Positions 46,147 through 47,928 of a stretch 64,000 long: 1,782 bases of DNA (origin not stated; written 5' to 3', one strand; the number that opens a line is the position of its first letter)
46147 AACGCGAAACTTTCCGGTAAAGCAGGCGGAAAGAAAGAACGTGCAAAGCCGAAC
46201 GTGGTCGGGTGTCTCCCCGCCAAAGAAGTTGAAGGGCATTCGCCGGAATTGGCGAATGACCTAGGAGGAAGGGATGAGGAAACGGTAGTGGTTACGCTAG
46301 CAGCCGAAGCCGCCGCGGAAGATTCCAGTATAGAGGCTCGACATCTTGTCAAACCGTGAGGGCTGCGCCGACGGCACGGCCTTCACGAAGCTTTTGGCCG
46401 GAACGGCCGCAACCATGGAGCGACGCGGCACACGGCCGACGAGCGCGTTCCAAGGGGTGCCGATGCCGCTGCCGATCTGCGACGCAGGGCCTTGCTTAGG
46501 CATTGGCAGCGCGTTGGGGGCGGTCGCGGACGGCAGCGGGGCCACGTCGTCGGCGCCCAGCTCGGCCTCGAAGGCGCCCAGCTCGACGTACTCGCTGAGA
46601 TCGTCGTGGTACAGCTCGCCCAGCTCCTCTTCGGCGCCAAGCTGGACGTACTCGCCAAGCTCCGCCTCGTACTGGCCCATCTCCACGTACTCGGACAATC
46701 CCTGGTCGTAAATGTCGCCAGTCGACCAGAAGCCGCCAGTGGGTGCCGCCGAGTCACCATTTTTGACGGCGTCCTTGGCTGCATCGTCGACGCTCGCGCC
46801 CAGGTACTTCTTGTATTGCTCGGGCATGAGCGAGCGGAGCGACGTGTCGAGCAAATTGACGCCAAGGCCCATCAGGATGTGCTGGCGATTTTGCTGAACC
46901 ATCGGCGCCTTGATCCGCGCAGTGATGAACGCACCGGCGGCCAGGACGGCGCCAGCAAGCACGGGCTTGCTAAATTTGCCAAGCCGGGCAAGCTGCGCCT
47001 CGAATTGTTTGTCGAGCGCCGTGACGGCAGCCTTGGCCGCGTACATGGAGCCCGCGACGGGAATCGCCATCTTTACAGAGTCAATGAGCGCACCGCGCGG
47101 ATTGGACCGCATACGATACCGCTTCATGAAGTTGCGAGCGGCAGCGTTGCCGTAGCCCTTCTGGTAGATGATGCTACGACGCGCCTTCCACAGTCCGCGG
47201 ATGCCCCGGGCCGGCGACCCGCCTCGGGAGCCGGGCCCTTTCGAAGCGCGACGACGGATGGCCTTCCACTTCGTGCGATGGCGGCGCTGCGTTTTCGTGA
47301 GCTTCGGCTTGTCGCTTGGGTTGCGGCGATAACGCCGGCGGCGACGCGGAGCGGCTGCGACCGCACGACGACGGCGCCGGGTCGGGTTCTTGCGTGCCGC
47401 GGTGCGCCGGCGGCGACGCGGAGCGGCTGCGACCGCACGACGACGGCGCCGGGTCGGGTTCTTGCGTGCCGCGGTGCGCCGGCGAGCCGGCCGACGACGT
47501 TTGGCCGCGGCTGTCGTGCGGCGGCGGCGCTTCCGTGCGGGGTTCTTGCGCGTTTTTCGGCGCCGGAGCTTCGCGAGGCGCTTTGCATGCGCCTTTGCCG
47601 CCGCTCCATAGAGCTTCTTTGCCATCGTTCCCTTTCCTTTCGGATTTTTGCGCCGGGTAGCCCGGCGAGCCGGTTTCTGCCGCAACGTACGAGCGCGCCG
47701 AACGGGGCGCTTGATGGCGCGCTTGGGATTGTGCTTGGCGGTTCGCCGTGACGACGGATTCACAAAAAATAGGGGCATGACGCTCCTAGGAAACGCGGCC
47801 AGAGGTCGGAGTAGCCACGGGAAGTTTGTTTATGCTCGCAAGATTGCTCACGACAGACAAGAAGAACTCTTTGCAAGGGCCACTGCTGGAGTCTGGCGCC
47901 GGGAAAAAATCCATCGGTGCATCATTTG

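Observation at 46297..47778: Protamine-like, Asn-Pro-punctuated arginine-rich protein with a perfect 72-bp tandem duplication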

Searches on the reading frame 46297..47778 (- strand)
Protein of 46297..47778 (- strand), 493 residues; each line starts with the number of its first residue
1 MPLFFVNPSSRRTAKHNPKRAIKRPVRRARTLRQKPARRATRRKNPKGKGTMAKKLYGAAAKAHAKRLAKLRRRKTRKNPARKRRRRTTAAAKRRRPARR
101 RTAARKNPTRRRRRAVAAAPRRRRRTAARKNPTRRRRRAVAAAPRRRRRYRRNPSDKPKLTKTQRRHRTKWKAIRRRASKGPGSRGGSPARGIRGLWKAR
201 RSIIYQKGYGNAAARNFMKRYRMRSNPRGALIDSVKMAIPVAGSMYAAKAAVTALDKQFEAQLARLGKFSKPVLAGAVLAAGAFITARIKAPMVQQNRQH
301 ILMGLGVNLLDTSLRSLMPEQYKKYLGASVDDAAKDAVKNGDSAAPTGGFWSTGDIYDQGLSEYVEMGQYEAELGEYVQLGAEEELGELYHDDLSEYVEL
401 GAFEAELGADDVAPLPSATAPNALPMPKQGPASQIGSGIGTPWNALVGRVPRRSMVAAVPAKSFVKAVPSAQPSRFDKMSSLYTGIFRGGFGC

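Call 6: search_protein_families(library=pfam, proteins=[window:46297-47778:-], max_evalue=1)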
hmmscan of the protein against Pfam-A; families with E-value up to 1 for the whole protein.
window:46297-47778:- (493 aa): 0 families

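Call 7: search_protein_families(library=phrogs, proteins=[window:46297-47778:-], max_evalue=0.01)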
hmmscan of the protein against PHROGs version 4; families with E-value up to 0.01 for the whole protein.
window:46297-47778:- (493 aa): 0 families

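Call 11: find_homologous_proteins(query=window:46297-47778:-)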
Query window:46297-47778:- (493 aa): 18 proteins with E <= 0.001 among 8000 candidates.
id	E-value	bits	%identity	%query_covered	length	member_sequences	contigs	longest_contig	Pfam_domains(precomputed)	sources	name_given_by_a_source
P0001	1.6e-280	949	100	90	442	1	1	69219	-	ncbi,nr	ncbi:MAG: hypothetical protein R3322_00325 [Kiloniellales bacterium]|nr:hypothetical protein [Kiloni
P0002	1.8e-46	177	41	61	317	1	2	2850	-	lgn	-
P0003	8.9e-42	162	54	17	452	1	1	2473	-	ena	-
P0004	3.3e-40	156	32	70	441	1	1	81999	-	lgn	-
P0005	9.6e-35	138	35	62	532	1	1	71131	-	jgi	jgi:hypothetical protein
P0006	1.3e-34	138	41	12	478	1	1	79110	-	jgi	jgi:hypothetical protein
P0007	2.4e-33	134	32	98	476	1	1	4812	-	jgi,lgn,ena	-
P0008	2.9e-31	127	40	61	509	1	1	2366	-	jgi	-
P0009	1.1e-26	112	-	-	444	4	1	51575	-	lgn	-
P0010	3.9e-26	110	31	89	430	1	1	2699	-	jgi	jgi:hypothetical protein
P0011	1.0e-23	102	31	59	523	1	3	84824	-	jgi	jgi:hypothetical protein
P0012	1.1e-21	95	45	16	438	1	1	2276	-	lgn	-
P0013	1.1e-18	85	30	93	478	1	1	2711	-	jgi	jgi:hypothetical protein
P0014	3.3e-18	84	31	53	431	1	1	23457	-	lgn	-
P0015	4.3e-18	83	42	14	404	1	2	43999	-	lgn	-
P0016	2.7e-14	71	-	-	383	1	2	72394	-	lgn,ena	-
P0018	5.8e-13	67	32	21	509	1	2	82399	-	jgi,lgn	jgi:hypothetical protein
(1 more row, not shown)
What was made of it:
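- The NCBI annotation used a different start (call 11).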

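Call 14: find_encoding_contigs(protein=P0004, flank=10000, max_places=2)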
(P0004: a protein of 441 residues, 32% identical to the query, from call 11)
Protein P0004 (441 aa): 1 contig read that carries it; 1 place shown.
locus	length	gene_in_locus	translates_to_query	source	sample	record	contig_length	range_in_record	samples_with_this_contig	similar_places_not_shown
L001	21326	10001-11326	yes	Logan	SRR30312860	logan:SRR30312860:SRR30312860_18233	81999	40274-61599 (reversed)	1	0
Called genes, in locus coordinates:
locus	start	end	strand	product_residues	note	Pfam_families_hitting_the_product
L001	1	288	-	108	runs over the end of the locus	-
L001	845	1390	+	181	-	-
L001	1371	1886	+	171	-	-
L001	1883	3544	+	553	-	-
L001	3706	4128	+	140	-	PF01841:Transglut_core (weak)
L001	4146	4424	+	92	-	-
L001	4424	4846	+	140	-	-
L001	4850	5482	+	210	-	-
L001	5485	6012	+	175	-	-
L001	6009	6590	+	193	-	-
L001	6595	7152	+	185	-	-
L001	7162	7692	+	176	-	-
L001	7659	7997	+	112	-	-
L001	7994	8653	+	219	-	-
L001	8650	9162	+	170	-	-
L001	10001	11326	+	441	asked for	-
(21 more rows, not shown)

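Call 15: find_encoding_contigs(protein=P0005, flank=10000, max_places=2)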
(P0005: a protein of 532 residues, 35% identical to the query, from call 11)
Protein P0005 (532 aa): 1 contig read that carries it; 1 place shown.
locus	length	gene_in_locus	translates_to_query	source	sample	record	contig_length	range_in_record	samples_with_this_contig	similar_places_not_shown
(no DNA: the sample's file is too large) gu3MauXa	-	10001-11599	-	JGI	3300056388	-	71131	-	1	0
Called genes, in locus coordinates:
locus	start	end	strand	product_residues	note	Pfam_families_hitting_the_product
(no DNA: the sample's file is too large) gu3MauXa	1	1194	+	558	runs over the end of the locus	-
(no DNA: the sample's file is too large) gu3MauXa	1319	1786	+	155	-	-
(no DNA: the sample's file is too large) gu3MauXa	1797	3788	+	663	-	-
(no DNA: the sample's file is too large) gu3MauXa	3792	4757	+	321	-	-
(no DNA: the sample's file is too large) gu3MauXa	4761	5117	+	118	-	-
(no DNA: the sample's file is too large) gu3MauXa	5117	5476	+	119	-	-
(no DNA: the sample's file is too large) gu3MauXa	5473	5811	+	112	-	-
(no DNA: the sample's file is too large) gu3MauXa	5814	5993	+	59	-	-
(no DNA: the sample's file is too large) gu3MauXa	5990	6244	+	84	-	PF06094:GGACT (weak), PF13772:AIG2_2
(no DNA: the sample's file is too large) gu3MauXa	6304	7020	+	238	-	-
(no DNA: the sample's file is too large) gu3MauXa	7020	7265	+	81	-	-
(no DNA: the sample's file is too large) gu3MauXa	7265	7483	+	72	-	-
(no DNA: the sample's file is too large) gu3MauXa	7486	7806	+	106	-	-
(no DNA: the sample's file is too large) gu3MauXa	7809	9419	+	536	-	-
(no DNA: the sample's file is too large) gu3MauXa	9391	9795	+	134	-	-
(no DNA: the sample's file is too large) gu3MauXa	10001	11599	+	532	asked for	-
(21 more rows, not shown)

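Call 27: search_solved_structures(query=A2, max_evalue=1)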
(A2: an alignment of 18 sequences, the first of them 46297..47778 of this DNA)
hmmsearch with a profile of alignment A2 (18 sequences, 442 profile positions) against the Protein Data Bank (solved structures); distinct sequences matched with E-value up to 1: 0.
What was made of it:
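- On Adenovirus pVII/mu-type core protein: No PDB sequence or profile hit (call 27).
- Closest known: SPV1. Different: No sequence homology was detected between the target and any PDB chain (call 27).
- Tried and rejected: PDB sequence profile (call 27).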

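Call 37: predict_structure(alignment_id=A2)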
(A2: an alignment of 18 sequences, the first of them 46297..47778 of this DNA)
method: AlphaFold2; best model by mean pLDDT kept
length: 493 residues; sequences in the alignment: 18
mean_pLDDT: 56.8   pTM: 0.34
mean pLDDT of the five models: 56.8, 56.4, 55.6, 54.1, 51.8
residues with pLDDT >= 90: 29; 70-90: 80; 50-70: 147; < 50: 237
segments of 3 or more residues with pLDDT < 50: 9-24, 26-44, 109-112, 114-119, 121-131, 133-143, 145-150, 152-157, 181-189, 341-343, 345-355, 357-415, 417-420, 426-468, 483-493
pLDDT, mean of each block of 10 residues (from residue 1): 47 43 44 43 48 60 83 63 62 55 50 45 45 46 46 49 57 55 46 59 56 67 60 80 88 87 84 92 92 89 91 84 64 56 47 44 37 33 35 45 44 43 48 41 45 41 46 51 49 40
secondary structure, 60 per line:
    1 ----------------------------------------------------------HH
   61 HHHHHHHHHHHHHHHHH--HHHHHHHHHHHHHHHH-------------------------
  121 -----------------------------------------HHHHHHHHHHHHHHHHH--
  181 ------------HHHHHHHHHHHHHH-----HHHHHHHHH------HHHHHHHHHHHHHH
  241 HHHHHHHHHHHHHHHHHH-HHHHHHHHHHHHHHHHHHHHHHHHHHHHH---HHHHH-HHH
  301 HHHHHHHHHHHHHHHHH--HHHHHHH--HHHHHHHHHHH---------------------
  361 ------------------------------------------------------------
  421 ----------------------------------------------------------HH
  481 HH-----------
elements in order: H59-77 H80-95 H162-178 H193-206 H212-220 H227-258 H260-288 H292-296 H298-317 H320-326 H329-339 H479-482
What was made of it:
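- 47098..47778 (-): Polycationic, Asn-Pro-punctuated N-terminal region (aa 1-227). Net charge +93, predicted mostly disordered. AF2 pLDDT <50 for most of it, with helices at 59-77 and 80-95 (call 37).
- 46759..47100 (-): Conserved helical, moderately hydrophobic domain (aa 227-340). It begins at the invariant N226-P227 and holds three long helices, including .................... AF2 pLDDT 80-92 for residues 230-320; helices H227-258, H260-288, H298-317 (call 37).
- On SPKK/SPRRR-type basic DNA-binding repeats: Disorder predicted (call 37).
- Here the sites lie in predicted disorder (call 37), and NPTH is absent. AF2 gives a confident helical domain (call 37).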

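Call 44: find_related_loci(query=A4, collection=genome_contigs, flank=10000)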
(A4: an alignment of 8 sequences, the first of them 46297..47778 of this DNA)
Query A4 (493 aa) in genome_contigs; peptide patterns used: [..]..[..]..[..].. (x = any residue, [..] = any of these).
18 stretches matched a pattern, but none encodes a relative of the query by tblastn (E <= 1e-3).

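Call 45: find_encoding_contigs(protein=P0016, flank=10000, max_places=1)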
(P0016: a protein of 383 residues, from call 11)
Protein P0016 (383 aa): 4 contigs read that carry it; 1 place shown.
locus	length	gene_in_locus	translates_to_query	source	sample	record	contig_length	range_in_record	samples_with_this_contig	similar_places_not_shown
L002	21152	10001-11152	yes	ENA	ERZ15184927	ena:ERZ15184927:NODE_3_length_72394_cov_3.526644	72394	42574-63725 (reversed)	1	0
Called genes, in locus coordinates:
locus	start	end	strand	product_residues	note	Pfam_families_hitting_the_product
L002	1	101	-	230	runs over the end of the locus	-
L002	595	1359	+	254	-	-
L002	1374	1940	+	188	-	-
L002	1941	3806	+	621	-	-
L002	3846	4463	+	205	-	-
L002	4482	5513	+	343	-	-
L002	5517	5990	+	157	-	-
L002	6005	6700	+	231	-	-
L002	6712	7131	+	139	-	-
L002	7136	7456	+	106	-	-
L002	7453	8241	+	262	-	-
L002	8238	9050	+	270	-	-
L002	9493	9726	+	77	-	-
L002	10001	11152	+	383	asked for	-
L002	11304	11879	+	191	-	-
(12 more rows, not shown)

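Call 46: find_encoding_contigs(protein=P0018, flank=10000, max_places=1)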
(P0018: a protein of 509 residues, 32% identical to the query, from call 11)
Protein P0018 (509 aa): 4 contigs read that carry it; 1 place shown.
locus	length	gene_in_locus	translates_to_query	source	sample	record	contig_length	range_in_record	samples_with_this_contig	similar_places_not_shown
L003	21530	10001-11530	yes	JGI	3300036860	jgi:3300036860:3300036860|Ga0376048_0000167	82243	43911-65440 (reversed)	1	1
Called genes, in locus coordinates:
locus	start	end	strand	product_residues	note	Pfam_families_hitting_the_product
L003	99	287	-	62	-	-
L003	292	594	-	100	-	-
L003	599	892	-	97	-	-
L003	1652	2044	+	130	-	-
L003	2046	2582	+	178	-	-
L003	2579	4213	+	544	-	-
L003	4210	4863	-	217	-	-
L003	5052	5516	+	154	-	PF01841:Transglut_core (weak)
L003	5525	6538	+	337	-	-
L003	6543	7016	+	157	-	-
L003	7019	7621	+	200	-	-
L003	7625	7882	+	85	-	-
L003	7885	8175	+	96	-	-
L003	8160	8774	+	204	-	-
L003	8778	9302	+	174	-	-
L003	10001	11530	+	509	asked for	-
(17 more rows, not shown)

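Call 56: fold_search(model_id=the predicted structure, library=pdb)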
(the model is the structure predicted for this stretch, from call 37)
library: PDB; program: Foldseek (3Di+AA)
matches with E <= 10: 67; with E <= 0.001: 0
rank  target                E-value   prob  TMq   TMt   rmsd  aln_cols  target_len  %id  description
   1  6rv3_C                1.1e+00  0.16  0.16  0.25  12.6       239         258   10  Crystal structure of the human two pore domain potassium ion channel TASK-1 (K2P3.1) in a closed conformation with a b (released 2019-08-07)
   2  6rv2_B                1.4e+00  0.14  0.16  0.25  12.8       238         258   10  Crystal structure of the human two pore domain potassium ion channel TASK-1 (K2P3.1) in a closed conformation (released 2019-08-07)
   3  2x1l_B                1.7e+00  0.16  0.12  0.12   8.4       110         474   21  Crystal structure of Mycobacterium smegmatis methionyl-tRNA synthetase in complex with methionine and adenosine (released 2010-07-28)
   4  9g9v_A                1.8e+00  0.11  0.14  0.22  17.4       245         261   13  Structure of the human two pore domain potassium ion channel TASK-3 (K2P9.1) (released 2024-12-18)
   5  8ca1_A                2.1e+00  0.06  0.11  0.09  20.8       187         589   14  Cryo-EM structure of the ACADVL dimer from Mus musculus. (released 2023-12-20)
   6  6rv2_A                2.2e+00  0.11  0.15  0.25  12.5       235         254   10  Crystal structure of the human two pore domain potassium ion channel TASK-1 (K2P3.1) in a closed conformation (released 2019-08-07)
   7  6rv4_A                2.2e+00  0.11  0.16  0.25  12.7       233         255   11  Crystal structure of the human two pore domain potassium ion channel TASK-1 (K2P3.1) in a closed conformation with a b (released 2019-08-07)
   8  3f4m                  2.4e+00  0.09  0.12  0.25   8.9       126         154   17  Crystal structure of TIPE2 (released 2009-03-17)
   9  1cnt_2                2.7e+00  0.11  0.11  0.32  15.6       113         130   16  CILIARY NEUROTROPHIC FACTOR (released 1997-03-26)
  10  9cpc_3H               2.7e+00  0.04  0.08  0.12  35.9       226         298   12  Atomic model of porcine brain ventricles cilia doublet microtubule (48-nm periodicity) (released 2024-10-23)
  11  9bcg_A                3.0e+00  0.06  0.09  0.09  14.1       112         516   11  Myeloid cell leukemia-1 (Mcl-1) complexed with compound (released 2024-08-07)
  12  4q20_B                3.2e+00  0.08  0.09  0.18  16.8       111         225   12  Crystal structure of a C-terminal part of tyrosine kinase (DivL) from Caulobacter crescentus CB15 at 2.50 A resolution (released 2014-04-23)
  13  8y65                  3.6e+00  0.05  0.10  0.11  10.0       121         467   15  Cryo-EM structure of human urate transporter GLUT9 bound to substrate urate (released 2024-06-19)
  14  6kpt_B                3.9e+00  0.04  0.09  0.07  19.9       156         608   15  Crystal Structure of Acyl-CoA Dehydrogenase FadE5 from Mycobacteria smegmatis (released 2020-07-01)
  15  9qtq_G                4.1e+00  0.06  0.12  0.18   8.9       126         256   20  Structure of the energy converting methyltransferase (Mtr) of Methanosarcina mazei in complex with a novel protein bin (released 2025-12-24)
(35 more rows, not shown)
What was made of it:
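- Tried and rejected: Foldseek of the AF2 model against PDB: best E 1.1, meaningless helical matches (call 56).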

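Call 71: find_encoding_contigs(protein=window:46297-47778:-, flank=3000, max_places=5)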
Protein window:46297-47778:- (493 aa): no gene with exactly this product is on record in the collection.

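Call 72: find_encoding_contigs(protein=P0001, flank=3000, max_places=5)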
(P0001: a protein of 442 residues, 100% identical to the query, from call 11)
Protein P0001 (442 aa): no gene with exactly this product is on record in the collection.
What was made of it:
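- Tried and rejected: Exact-product look-ups of the target in other assemblies: not on record (calls 71, 72).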
